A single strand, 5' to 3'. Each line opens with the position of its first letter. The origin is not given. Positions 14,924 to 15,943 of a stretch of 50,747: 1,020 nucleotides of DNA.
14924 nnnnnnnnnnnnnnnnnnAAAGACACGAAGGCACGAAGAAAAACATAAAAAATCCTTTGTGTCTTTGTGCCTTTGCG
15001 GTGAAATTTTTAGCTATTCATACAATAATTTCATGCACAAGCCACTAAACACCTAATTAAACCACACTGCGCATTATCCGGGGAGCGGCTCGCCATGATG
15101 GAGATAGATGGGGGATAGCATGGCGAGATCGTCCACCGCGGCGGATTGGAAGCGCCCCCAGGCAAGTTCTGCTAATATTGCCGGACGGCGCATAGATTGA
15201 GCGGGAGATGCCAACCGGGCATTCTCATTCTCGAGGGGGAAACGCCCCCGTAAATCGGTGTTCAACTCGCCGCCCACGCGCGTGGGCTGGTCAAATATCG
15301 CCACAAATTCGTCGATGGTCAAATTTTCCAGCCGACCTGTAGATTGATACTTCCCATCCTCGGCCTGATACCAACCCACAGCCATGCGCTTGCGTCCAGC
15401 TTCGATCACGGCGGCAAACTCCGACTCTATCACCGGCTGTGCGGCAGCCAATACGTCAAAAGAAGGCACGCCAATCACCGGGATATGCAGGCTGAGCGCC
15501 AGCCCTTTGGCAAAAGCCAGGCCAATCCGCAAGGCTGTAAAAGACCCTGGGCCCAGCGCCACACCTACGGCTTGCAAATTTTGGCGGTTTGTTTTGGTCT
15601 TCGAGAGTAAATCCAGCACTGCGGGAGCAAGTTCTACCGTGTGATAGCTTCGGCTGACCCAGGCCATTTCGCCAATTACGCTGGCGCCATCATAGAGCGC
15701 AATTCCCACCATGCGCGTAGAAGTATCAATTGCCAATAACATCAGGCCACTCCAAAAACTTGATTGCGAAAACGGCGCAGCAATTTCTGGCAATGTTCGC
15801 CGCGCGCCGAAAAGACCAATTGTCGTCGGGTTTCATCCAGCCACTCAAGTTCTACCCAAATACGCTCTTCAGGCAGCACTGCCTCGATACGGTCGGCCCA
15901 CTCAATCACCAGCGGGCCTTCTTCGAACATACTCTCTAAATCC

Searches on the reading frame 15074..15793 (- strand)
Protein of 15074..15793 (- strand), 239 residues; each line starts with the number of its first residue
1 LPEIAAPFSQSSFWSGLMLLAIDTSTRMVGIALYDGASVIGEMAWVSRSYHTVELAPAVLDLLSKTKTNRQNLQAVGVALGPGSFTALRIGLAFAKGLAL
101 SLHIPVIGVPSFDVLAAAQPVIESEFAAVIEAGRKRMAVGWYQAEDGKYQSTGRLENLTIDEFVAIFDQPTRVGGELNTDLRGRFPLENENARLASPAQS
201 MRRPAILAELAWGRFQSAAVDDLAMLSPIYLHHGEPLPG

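Call 31: search_protein_families(library=pfam, proteins=[window:15074-15793:-], max_evalue=0.001)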
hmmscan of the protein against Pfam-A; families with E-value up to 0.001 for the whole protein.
window:15074-15793:- (239 aa): 1 family
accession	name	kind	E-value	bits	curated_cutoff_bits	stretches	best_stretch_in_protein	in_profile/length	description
PF00814.31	TsaD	-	4.3e-21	76.2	24.8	1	49-153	27-130/264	tRNA N6-adenosine threonylcarbamoyltransferase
